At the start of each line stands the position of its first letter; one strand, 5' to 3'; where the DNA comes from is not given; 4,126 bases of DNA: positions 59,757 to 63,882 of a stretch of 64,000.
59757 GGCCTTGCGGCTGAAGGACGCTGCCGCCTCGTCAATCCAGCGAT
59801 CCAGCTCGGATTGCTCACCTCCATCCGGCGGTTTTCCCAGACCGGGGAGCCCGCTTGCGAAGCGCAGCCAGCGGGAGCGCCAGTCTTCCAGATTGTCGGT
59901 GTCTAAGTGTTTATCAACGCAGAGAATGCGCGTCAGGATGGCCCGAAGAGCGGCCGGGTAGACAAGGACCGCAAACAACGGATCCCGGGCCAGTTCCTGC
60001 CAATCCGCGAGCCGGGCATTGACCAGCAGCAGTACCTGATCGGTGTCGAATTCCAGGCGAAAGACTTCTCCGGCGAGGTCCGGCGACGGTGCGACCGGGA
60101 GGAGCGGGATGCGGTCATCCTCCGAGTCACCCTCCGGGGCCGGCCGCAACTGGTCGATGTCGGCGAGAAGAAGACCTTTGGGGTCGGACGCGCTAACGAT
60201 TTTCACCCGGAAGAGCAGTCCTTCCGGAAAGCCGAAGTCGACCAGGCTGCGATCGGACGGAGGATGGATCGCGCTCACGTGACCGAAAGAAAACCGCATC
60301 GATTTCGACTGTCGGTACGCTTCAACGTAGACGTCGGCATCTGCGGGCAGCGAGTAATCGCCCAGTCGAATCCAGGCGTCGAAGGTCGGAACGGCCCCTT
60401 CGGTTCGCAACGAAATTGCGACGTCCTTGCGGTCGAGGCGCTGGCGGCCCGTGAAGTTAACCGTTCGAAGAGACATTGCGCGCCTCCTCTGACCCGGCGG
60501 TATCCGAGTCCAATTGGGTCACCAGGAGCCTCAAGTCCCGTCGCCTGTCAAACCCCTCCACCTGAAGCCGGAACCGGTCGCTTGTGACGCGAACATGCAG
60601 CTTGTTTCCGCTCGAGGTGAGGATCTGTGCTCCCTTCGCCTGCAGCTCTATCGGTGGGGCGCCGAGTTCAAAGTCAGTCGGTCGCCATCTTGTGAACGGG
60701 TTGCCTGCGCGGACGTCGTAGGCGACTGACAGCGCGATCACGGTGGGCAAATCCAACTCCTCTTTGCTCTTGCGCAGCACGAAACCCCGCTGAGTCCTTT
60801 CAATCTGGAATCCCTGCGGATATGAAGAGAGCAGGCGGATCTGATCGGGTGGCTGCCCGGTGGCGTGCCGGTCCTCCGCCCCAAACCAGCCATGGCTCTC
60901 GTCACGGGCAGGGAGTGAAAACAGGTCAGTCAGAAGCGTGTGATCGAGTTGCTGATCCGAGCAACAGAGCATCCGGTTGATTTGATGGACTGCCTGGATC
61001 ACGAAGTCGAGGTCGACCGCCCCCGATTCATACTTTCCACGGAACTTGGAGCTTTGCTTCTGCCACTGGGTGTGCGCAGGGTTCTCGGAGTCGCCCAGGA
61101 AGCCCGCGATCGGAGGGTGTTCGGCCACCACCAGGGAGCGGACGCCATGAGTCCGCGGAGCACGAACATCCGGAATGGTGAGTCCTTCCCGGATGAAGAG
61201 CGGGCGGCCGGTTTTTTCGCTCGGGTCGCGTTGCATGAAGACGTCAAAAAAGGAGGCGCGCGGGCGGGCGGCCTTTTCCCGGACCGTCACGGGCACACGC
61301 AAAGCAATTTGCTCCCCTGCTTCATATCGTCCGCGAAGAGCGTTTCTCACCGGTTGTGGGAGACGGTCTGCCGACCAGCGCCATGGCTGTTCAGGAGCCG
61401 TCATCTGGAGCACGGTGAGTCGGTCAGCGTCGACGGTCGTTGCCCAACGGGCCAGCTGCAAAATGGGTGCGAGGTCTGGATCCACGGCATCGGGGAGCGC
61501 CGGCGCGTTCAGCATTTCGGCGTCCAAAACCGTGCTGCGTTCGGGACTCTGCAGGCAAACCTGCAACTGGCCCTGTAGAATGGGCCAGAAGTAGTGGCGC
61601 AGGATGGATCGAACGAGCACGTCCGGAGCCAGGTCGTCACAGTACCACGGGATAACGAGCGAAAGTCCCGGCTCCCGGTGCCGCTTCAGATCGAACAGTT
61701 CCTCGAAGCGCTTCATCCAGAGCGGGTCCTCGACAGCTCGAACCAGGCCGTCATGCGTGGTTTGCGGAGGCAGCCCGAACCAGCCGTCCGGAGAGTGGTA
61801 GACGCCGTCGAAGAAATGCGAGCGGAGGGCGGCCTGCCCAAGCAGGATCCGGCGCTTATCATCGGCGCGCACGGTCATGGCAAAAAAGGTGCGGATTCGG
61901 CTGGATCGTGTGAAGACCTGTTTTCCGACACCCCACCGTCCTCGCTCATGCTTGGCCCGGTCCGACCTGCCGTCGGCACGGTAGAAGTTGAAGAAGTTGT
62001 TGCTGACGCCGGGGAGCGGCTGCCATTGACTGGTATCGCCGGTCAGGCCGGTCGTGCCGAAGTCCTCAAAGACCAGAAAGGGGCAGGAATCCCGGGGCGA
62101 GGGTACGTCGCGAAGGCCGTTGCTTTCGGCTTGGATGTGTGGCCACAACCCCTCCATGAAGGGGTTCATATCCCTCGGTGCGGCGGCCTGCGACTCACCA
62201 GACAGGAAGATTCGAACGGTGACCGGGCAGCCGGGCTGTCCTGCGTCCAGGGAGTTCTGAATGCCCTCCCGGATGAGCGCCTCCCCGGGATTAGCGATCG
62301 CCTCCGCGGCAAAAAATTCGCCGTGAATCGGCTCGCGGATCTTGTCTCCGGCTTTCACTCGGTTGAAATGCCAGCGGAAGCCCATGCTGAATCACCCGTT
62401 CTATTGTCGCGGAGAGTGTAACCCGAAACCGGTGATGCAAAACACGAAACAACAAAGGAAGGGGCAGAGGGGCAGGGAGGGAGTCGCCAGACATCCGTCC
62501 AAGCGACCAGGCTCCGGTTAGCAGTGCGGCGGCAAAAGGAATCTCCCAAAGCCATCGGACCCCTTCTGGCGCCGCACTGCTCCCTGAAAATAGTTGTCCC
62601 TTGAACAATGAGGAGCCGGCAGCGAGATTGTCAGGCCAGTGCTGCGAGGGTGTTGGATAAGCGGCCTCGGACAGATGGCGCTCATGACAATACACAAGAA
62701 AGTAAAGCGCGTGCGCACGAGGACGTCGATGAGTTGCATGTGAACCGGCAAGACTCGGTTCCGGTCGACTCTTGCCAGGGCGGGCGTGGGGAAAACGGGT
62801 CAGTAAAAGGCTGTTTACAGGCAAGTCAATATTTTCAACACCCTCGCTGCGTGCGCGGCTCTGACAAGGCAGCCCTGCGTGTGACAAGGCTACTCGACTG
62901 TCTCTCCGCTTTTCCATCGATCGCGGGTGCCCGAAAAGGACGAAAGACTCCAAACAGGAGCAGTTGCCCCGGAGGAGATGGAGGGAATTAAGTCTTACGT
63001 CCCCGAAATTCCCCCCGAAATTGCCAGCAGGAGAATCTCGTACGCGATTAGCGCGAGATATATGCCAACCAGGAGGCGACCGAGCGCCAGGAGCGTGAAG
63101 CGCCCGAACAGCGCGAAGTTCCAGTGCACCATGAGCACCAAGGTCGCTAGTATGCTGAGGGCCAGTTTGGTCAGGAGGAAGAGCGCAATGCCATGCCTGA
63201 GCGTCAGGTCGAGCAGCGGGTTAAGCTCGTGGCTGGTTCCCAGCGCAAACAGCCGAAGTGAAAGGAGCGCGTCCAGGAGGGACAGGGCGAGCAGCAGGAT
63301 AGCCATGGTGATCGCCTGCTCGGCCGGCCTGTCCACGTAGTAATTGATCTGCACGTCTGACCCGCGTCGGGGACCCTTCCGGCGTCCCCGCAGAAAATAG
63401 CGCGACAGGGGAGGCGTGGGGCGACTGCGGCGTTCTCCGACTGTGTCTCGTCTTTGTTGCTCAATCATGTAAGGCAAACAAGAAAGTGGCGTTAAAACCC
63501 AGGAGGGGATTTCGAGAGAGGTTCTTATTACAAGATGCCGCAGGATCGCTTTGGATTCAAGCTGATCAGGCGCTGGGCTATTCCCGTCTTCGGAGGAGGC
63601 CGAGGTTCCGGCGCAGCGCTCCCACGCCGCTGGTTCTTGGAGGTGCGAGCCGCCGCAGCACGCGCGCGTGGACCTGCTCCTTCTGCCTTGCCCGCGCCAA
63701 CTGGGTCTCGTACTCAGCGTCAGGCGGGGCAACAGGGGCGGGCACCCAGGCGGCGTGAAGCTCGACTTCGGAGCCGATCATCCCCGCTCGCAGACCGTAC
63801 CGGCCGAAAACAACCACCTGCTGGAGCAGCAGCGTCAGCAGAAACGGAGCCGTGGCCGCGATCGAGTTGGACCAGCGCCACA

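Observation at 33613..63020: Family of ~90-bp palindromic elements (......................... ... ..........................) sitting immediately 5' of genes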

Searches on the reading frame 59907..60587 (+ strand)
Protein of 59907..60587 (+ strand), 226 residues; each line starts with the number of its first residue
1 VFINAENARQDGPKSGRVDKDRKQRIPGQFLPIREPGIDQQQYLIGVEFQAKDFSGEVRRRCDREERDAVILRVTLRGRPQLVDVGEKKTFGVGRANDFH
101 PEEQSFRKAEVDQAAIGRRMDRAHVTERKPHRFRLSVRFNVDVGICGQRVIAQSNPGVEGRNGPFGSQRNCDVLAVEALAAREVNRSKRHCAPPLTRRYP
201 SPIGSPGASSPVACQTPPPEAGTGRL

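Call 82: search_protein_families(library=pfam, proteins=[window:59907-60587:+], max_evalue=0.01)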
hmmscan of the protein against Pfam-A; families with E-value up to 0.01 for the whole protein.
window:59907-60587:+ (226 aa): 0 families

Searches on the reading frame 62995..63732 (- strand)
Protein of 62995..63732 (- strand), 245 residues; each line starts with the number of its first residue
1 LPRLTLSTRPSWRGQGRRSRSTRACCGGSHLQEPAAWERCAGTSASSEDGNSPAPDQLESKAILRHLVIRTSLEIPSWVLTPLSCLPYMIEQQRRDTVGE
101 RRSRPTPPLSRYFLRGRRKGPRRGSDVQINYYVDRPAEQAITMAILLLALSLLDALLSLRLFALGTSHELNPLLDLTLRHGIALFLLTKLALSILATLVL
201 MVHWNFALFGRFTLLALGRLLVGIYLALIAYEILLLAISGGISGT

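Call 42: search_protein_families(library=pfam, proteins=[window:62995-63732:-], max_evalue=0.00001)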
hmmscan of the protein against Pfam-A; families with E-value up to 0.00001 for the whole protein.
window:62995-63732:- (245 aa): 1 family
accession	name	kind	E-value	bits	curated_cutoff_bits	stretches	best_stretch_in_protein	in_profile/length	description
PF18902.5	DUF5658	-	1e-07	33.1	25.2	1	149-232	2-81/82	Domain of unknown function (DUF5658)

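Call 81: search_protein_families(library=pfam, proteins=[window:62995-63732:-], max_evalue=0.01)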
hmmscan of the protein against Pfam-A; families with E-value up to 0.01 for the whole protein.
window:62995-63732:- (245 aa): 1 family
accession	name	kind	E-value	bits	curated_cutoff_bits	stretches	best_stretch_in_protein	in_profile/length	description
PF18902.5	DUF5658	-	1e-07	33.1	25.2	1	149-232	2-81/82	Domain of unknown function (DUF5658)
